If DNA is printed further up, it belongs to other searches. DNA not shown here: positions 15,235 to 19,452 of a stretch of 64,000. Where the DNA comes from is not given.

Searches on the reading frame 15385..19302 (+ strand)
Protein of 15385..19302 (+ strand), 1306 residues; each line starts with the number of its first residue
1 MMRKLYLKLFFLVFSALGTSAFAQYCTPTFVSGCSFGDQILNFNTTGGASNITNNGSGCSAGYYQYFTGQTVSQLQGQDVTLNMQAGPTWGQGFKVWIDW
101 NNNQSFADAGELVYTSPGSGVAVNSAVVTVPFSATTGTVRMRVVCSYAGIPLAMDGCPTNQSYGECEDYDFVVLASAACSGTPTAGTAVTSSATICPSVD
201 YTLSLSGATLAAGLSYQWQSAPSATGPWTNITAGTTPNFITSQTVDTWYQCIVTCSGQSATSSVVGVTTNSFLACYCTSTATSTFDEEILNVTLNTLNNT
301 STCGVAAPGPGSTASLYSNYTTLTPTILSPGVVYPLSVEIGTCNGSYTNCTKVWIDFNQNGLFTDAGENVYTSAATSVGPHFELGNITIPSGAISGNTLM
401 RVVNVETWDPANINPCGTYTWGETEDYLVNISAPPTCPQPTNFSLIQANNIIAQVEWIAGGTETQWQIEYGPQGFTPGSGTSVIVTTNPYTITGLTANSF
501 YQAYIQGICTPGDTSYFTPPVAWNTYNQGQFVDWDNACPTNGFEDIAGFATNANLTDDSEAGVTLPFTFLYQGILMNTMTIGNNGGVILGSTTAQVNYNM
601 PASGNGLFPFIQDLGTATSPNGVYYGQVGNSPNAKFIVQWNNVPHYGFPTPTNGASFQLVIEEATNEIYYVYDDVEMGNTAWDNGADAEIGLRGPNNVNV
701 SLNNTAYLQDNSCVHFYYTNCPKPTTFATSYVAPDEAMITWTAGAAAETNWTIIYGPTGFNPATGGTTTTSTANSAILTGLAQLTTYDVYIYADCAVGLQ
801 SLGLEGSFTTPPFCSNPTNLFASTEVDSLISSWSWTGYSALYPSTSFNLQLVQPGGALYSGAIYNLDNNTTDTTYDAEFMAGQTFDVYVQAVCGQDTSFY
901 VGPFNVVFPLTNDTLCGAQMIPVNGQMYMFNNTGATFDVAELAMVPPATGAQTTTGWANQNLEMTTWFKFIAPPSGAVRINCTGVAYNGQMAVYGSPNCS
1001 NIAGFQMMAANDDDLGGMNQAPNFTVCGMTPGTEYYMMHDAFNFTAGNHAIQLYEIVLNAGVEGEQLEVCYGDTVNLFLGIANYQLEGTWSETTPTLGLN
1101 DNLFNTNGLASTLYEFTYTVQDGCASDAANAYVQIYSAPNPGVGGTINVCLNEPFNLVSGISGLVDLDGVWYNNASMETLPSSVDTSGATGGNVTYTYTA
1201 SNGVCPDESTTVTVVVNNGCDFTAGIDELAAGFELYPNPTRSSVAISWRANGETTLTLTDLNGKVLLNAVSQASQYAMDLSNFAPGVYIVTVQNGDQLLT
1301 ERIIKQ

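Call 5: search_protein_families(library=pfam, proteins=[window:15385-19302:+], max_evalue=0.01)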
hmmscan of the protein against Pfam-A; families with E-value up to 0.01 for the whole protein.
window:15385-19302:+ (1306 aa): 4 families
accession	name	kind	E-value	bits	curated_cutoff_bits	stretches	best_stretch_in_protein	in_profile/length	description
PF20009.4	GEVED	-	2.2e-34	118.5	24.4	2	352-430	3-78/78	GEVED domain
PF18962.6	Por_Secre_tail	-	4.1e-12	46.6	27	1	1235-1304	1-74/75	Secretion system C-terminal sorting domain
PF00041.27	fn3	-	6.8e-12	45.9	25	2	439-514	2-75/84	Fibronectin type III domain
PF06119.19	NIDO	-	0.00076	20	25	0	629-669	75-115/186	Nidogen-like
